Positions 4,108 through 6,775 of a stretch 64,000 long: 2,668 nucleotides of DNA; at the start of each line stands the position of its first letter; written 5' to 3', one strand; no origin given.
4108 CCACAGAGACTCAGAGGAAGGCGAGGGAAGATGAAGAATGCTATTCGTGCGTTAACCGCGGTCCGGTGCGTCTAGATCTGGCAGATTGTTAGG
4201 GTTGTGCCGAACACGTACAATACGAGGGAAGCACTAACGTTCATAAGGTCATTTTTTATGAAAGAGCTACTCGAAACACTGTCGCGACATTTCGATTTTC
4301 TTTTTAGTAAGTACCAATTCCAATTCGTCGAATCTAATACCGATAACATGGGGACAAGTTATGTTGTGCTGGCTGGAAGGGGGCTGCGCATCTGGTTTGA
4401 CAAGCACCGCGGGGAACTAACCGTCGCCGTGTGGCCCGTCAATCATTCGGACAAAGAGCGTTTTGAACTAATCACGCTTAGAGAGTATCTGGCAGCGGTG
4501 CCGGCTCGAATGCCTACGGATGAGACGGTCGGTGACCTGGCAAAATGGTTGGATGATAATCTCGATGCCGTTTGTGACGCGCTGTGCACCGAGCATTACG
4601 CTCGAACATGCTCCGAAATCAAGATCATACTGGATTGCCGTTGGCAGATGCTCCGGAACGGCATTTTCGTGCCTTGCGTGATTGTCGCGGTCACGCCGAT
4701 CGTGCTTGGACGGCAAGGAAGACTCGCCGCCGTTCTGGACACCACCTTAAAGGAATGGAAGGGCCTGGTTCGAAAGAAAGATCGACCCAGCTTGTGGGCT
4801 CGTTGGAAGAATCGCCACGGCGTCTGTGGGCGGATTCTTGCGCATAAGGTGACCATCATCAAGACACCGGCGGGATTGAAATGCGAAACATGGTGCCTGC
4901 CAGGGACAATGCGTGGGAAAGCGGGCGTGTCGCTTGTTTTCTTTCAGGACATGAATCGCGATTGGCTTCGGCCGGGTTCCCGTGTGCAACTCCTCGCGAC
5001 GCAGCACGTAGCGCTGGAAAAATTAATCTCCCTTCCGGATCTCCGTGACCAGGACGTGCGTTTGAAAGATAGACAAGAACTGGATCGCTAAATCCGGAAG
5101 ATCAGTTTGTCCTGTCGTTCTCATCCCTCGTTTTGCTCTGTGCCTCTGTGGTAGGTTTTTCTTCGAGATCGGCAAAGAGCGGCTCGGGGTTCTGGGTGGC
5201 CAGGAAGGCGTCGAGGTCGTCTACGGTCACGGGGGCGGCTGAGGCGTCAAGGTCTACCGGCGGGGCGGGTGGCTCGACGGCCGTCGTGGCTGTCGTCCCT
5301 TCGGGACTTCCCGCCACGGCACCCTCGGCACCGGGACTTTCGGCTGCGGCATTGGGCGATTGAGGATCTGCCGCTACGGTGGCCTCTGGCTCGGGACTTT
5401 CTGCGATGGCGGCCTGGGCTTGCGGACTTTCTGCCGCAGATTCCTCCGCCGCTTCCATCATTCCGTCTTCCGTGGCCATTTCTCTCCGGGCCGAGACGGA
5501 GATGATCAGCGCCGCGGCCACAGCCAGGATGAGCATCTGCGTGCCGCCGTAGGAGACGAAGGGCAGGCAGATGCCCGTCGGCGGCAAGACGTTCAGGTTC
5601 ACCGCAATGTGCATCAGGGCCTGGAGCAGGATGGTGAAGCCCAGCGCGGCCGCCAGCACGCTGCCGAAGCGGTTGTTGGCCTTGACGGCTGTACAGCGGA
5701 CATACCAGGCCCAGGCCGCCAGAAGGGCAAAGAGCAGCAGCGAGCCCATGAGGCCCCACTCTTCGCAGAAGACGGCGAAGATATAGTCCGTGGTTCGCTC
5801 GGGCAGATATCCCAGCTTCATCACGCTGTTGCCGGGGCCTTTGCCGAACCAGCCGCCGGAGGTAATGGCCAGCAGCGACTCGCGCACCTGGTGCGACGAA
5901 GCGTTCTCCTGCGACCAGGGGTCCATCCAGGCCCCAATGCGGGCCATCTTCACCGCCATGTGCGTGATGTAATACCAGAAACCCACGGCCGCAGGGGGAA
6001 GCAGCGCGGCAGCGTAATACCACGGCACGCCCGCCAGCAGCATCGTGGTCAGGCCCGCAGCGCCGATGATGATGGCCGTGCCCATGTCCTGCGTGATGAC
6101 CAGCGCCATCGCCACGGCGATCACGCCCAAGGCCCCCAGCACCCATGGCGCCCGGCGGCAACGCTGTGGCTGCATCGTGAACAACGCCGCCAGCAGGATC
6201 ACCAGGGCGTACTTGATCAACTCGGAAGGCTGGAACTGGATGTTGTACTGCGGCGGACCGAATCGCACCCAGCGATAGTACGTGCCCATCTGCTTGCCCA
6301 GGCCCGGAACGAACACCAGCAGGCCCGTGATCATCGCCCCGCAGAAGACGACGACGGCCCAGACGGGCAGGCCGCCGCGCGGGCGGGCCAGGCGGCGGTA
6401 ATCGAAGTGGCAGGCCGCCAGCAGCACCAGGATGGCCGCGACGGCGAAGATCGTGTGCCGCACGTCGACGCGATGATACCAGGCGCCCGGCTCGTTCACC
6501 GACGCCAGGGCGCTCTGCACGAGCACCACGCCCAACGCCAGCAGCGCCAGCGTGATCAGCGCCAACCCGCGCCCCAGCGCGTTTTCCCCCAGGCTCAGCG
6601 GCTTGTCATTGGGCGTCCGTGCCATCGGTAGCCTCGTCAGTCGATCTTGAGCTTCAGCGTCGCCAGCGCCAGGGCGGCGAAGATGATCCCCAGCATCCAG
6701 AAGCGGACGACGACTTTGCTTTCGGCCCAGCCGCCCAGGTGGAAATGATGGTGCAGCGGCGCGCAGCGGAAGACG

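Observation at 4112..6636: dcw cluster lacks murD, and a low-GC opposite-strand ORF is inserted between ftsW and murG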

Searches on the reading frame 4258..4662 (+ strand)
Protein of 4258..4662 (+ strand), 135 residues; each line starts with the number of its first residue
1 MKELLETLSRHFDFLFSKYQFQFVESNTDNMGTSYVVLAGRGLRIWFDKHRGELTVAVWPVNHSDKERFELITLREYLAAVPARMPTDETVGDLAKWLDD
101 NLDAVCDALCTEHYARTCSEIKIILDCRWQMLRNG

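Call 39: find_homologous_proteins(query=A3, max_evalue=0.001)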
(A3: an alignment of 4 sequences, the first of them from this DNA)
Query A3 (4 sequences) (135 aa, profile of the alignment): 10 proteins with E <= 0.001 among 717 candidates.
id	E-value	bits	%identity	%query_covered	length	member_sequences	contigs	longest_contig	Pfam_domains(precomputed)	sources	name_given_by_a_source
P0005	4.3e-52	194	27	85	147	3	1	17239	-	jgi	jgi:hypothetical protein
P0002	2.6e-51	191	35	87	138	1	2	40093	-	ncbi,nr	ncbi:MAG: hypothetical protein LLG01_02050 [Planctomycetaceae bacterium]|nr:hypothetical protein [Pl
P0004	1.1e-50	189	26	90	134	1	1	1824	-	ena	-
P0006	5.7e-48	180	36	87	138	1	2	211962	-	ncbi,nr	ncbi:MAG: hypothetical protein LLG01_12520 [Planctomycetaceae bacterium]|nr:hypothetical protein [Pl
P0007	5.1e-47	177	25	85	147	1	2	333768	-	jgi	jgi:hypothetical protein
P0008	5.5e-47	177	25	85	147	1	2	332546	-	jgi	jgi:hypothetical protein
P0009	2.5e-31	126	28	87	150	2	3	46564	-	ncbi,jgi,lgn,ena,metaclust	metaclust:\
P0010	1.4e-30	124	28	87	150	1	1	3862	-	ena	-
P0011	6.1e-30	122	29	59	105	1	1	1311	-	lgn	-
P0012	4.4e-20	90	26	90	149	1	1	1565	-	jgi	jgi:hypothetical protein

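Call 41: find_encoding_contigs(protein=P0006, flank=6000, max_places=4)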
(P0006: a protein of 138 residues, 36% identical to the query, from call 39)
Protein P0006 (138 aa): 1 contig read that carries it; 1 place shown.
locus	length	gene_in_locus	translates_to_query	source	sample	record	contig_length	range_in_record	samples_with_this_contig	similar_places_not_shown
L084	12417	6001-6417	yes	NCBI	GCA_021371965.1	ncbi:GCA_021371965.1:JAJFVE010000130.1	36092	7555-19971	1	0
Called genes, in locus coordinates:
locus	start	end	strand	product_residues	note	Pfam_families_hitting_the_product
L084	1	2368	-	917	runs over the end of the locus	PF01011:PQQ (faint), PF13360:PQQ_2, PF13570:Beta-prop_ACSF4, PF13360:PQQ_2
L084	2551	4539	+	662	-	PF22842:Pel9A-like_beta_helix, PF13229:Beta_helix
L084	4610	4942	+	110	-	-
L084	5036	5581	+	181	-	-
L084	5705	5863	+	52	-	-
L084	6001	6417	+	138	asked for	-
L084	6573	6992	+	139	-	-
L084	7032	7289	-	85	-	PF25954:Beta-barrel_RND_2 (faint)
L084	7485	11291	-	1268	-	PF01011:PQQ (faint), PF13360:PQQ_2, PF13570:Beta-prop_ACSF4, PF13360:PQQ_2 (weak), PF11721:Malectin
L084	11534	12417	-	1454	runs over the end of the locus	PF01011:PQQ (faint), PF13360:PQQ_2 (weak), PF13570:Beta-prop_ACSF4 (faint), PF13360:PQQ_2, PF11721:Malectin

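Call 45: search_protein_families(library=pfam, proteins=[L084:4610-4942:+, L084:5036-5581:+, L084:6573-6992:+, P0009, P0012, P0007], max_evalue=1)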
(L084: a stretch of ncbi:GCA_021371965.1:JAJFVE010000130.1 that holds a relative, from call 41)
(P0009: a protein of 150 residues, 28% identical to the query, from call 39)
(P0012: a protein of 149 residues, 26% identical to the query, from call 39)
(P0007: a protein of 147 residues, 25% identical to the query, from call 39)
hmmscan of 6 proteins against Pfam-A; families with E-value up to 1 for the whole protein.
L084:4610-4942:+ (110 aa): 0 families

L084:5036-5581:+ (181 aa): 0 families

L084:6573-6992:+ (139 aa): 0 families

P0009 (150 aa): 1 family
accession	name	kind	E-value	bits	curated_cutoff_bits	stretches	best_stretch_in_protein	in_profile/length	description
PF24843.1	DUF7720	-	0.033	14.7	27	1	58-93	18-50/81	Family of unknown function (DUF7720)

P0012 (149 aa): 1 family
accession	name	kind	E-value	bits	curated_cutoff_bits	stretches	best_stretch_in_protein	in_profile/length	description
PF10590.14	PNP_phzG_C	-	0.018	15.4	27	1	105-125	6-26/42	Pyridoxine 5'-phosphate oxidase C-terminal dimerisation region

P0007 (147 aa): 0 families

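Call 54: predict_structure(alignment_id=A6)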
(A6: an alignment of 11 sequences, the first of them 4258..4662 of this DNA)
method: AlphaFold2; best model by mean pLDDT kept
length: 135 residues; sequences in the alignment: 11
mean_pLDDT: 87.8   pTM: 0.81
mean pLDDT of the five models: 87.8, 87.7, 87.3, 86.1, 55.5
residues with pLDDT >= 90: 84; 70-90: 40; 50-70: 11; < 50: 0
segments of 3 or more residues with pLDDT < 50: none
pLDDT, mean of each block of 10 residues (from residue 1): 91 96 93 92 93 89 79 88 64 93 95 91 86 74
secondary structure, 60 per line:
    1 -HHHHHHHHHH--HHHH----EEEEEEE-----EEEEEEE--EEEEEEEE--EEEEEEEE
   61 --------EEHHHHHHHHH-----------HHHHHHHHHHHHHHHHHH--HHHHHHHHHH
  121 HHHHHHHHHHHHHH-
elements in order: H2-11 H14-17 E22-28 E34-40 E43-50 E53-60 H71-79 H91-108 H111-134

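Call 58: fold_search(model_id=the predicted structure, library=pdb)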
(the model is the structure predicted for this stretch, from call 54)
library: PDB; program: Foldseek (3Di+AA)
matches with E <= 10: 411; with E <= 0.001: 0
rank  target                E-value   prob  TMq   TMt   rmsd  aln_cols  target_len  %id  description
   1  1y8c                  5.0e-01  0.07  0.12  0.08  11.2        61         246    8  Crystal structure of a S-adenosylmethionine-dependent methyltransferase from Clostridium acetobutylicum ATCC 824 (released 2004-12-28)
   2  3nje_A                5.3e-01  0.33  0.28  0.25   8.6        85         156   12  Structure of the Minor Pseudopilin XcpW from the Pseudomonas aeruginosa Type II Secretion System (released 2011-02-02)
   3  3cwy                  6.0e-01  0.21  0.30  0.31  10.7       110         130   10  Structure of CagD from H. pylori pathogenicity island crystallized in the presence of Cu(II) ions (released 2008-12-30)
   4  1xs0_B                6.0e-01  0.16  0.28  0.30  10.5       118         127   14  Structure of the E. coli Ivy protein (released 2004-11-02)
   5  1sk6_C                6.3e-01  0.44  0.28  0.10   4.1        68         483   13  Crystal structure of the adenylyl cyclase domain of anthrax edema factor (EF) in complex with calmodulin, 3',5' cyclic (released 2004-06-08)
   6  2r9a_B                6.3e-01  0.12  0.20  0.13  11.6       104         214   10  Crystal structure of human XLF (released 2008-01-01)
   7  8yi8_C                6.3e-01  0.05  0.16  0.16  15.9       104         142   10  The complex structure of SdnG with product (released 2025-10-22)
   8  8pxf_A                6.7e-01  0.09  0.19  0.13  12.9       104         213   16  Crystal structure of the full length Hh1412 Dsb homodimer. (released 2024-08-07)
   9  1p32_A                8.0e-01  0.08  0.24  0.19  18.0       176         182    9  CRYSTAL STRUCTURE OF HUMAN P32, A DOUGHNUT-SHAPED ACIDIC MITOCHONDRIAL MATRIX PROTEIN (released 1999-04-06)
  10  3odw_A                8.0e-01  0.06  0.18  0.09  14.1       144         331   11  Crystal Structure of the Linker-DH/PH domains of p115-RhoGEF (released 2011-01-05)
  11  8h8p_D                8.4e-01  0.08  0.23  0.12  14.8       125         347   14  Crystal structure of thiomorpholine-carboxylate dehydrogenase from Candida parapsilosis. (released 2023-10-25)
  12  2ejx                  8.9e-01  0.11  0.23  0.24  14.7       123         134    9  Crystal structure of the hypothetical protein STK_08120 from Sulfolobus tokodaii (released 2008-03-25)
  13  3q4f_A                8.9e-01  0.11  0.20  0.13  11.0       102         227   10  Crystal structure of xrcc4/xlf-cernunnos complex (released 2011-08-03)
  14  7lsy_H                9.5e-01  0.10  0.20  0.14  11.3       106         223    9  NHEJ Short-range synaptic complex (released 2021-04-14)
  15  2qm4_D                9.5e-01  0.09  0.20  0.13  11.6       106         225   10  Crystal structure of human XLF/Cernunnos, a non-homologous end-joining factor (released 2007-12-11)
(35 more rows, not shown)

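Call 63: find_encoding_contigs(protein=P0007, flank=6000, max_places=3)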
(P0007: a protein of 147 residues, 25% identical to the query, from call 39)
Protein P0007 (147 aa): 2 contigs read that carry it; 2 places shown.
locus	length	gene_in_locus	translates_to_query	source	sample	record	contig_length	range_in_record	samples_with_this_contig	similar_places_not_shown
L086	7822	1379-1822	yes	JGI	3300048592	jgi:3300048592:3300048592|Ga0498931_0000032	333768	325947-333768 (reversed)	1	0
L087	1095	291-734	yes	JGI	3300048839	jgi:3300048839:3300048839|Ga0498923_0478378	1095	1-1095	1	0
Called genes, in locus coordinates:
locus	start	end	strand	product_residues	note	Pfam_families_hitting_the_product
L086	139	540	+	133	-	-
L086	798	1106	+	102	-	-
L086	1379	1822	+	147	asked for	-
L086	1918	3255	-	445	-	-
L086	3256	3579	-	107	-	-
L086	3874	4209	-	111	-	PF09956:Phage_cement_2 (weak)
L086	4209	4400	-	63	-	-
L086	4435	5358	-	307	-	PF03864:Phage_cap_E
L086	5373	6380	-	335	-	-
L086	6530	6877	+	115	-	-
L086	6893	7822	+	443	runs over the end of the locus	PF17289:Terminase_6C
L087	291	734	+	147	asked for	-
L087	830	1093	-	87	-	?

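Call 64: find_encoding_contigs(protein=P0009, flank=6000, max_places=3)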
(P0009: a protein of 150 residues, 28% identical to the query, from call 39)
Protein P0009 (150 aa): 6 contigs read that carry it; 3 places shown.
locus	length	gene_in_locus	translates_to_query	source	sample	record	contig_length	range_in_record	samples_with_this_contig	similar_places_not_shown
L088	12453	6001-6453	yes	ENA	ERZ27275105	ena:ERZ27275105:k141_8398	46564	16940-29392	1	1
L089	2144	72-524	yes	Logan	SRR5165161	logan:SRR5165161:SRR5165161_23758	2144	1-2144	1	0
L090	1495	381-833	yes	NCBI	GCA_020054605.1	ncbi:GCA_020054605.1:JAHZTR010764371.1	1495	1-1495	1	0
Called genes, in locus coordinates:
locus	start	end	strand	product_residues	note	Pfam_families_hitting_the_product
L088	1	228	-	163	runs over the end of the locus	PF11158:DUF2938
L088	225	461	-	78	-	PF27539:Y2318_C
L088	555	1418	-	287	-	PF02311:AraC_binding (weak), PF12833:HTH_18, PF00165:HTH_AraC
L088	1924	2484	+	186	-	-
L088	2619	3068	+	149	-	-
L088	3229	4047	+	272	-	PF10502:Peptidase_S26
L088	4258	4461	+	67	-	-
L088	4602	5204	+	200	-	PF13620:CarboxypepD_reg (weak), PF13715:CarbopepD_reg_2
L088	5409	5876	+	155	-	-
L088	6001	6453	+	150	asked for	-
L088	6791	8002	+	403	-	PF02163:Peptidase_M50, PF11667:DUF3267 (weak)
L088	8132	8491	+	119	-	-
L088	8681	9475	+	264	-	-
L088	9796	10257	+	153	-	PF03682:UPF0158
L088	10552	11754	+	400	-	PF14870:PSII_BNR, PF02012:BNR (faint), PF14870:PSII_BNR, PF18962:Por_Secre_tail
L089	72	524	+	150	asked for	-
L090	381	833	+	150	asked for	-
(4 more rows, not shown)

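Call 83: fold_search(model_id=the predicted structure, library=viral)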
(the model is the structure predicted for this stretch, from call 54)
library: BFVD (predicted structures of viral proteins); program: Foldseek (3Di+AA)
matches with E <= 10: 1138; with E <= 0.001: 0
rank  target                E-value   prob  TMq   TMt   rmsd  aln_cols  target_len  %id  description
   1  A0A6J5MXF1            3.0e-02  0.38  0.26  0.10  23.0       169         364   11  Uncharacterized protein (Fragment) [uncultured Caudovirales phage]
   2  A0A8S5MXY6            3.4e-02  0.97  0.38  0.48   5.4       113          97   10  Uncharacterized protein [Siphoviridae sp. ctuUw41]
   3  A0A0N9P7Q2            4.8e-02  0.69  0.23  0.29   7.2        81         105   20  (no name in the UniProt tables at hand)
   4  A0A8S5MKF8            5.4e-02  0.41  0.25  0.29  16.1       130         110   10  Uncharacterized protein [Siphoviridae sp. ctrpg19]
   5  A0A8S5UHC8            5.7e-02  0.97  0.37  0.41   5.2        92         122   15  Uncharacterized protein [Siphoviridae sp. ct0eR1]
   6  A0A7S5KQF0            6.8e-02  0.28  0.23  0.27  10.6       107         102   20  (no name in the UniProt tables at hand)
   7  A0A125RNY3            7.2e-02  0.54  0.29  0.24  15.6       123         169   13  (no name in the UniProt tables at hand)
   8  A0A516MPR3            8.6e-02  0.41  0.29  0.28  13.6       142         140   15  (no name in the UniProt tables at hand)
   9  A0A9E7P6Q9            9.1e-02  0.80  0.26  0.39  11.6        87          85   13  (no name in the UniProt tables at hand)
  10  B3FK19                9.7e-02  0.33  0.26  0.28   8.6       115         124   12  Uncharacterized protein [Pseudomonas phage 201phi2-1]
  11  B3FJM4                1.0e-01  0.47  0.32  0.31  13.2       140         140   14  Uncharacterized protein [Pseudomonas phage 201phi2-1]
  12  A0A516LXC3            1.0e-01  0.25  0.27  0.27  17.0       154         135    8  (no name in the UniProt tables at hand)
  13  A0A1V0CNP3            1.1e-01  0.72  0.37  0.28  10.7       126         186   15  (no name in the UniProt tables at hand)
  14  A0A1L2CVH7            1.2e-01  0.47  0.30  0.31   9.7       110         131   14  Uncharacterized protein [Pectobacterium phage vB_PcaM_CBB]
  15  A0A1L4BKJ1            1.4e-01  0.44  0.32  0.32  12.8       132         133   14  (no name in the UniProt tables at hand)
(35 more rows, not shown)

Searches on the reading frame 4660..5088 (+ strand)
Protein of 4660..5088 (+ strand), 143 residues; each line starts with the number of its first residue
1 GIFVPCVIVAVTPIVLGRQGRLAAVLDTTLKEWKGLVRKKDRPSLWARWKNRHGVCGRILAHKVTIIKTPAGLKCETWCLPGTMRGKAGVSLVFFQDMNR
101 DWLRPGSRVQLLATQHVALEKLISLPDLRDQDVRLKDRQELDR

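Call 49: find_homologous_proteins(query=A4, max_evalue=0.01)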
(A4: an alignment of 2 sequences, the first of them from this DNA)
Query A4 (2 sequences) (143 aa, profile of the alignment): 1 proteins with E <= 0.01 among 242 candidates.
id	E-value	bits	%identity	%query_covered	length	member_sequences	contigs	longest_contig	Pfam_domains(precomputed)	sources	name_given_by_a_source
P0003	1.6e-70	254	33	79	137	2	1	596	-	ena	-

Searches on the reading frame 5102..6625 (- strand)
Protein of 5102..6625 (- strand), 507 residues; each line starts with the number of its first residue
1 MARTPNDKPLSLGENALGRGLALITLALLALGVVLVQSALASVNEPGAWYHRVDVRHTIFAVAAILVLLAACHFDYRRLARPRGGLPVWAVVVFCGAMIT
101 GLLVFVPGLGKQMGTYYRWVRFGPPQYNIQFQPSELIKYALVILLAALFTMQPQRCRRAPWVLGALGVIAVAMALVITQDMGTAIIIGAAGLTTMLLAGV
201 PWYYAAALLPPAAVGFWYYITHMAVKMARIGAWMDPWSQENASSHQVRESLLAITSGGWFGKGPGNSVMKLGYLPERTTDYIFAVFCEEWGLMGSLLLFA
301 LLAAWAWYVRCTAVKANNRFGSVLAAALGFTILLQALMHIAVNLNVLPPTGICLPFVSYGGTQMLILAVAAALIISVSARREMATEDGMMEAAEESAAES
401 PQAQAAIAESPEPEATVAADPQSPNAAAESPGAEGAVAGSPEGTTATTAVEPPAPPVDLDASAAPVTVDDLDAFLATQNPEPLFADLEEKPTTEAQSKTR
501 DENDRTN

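Call 8: search_protein_families(library=pfam, proteins=[window:5102-6625:-], max_evalue=0.01)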
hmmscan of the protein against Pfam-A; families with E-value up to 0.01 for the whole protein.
window:5102-6625:- (507 aa): 1 family
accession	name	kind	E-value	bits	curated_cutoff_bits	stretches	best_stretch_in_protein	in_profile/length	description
PF01098.24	FTSW_RODA_SPOVE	-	6.7e-69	233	26.4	1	22-381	4-354/356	Cell cycle protein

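Call 10: search_protein_families(library=ncbifam, proteins=[window:5102-6625:-], max_evalue=0.001)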
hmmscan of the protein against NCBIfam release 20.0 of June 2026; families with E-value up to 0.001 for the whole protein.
window:5102-6625:- (507 aa): 6 families
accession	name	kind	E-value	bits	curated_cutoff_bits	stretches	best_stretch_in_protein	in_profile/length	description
TIGR02614.1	ftsW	equivalog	2.7e-78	263.5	337.5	1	21-380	4-356/357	putative lipid II flippase FtsW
TIGR02210.1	rodA_shape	equivalog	6.4e-65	219.6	336.7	1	21-381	4-356/357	rod shape-determining protein RodA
TIGR02615.1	spoVE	exception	6.5e-58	196.9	448.8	1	21-378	4-353/354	stage V sporulation protein E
NF008042.0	PRK10774.1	equivalog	6.1e-42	144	493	1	19-379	37-390/405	cell division protein FtsW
NF008060.0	PRK10794.1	equivalog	1.1e-35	123.3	590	1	88-384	73-366/370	peptidoglycan glycosyltransferase MrdB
NF037961.1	RodA_shape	subfamily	3.6e-28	99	150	2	243-381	272-411/415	rod shape-determining protein RodA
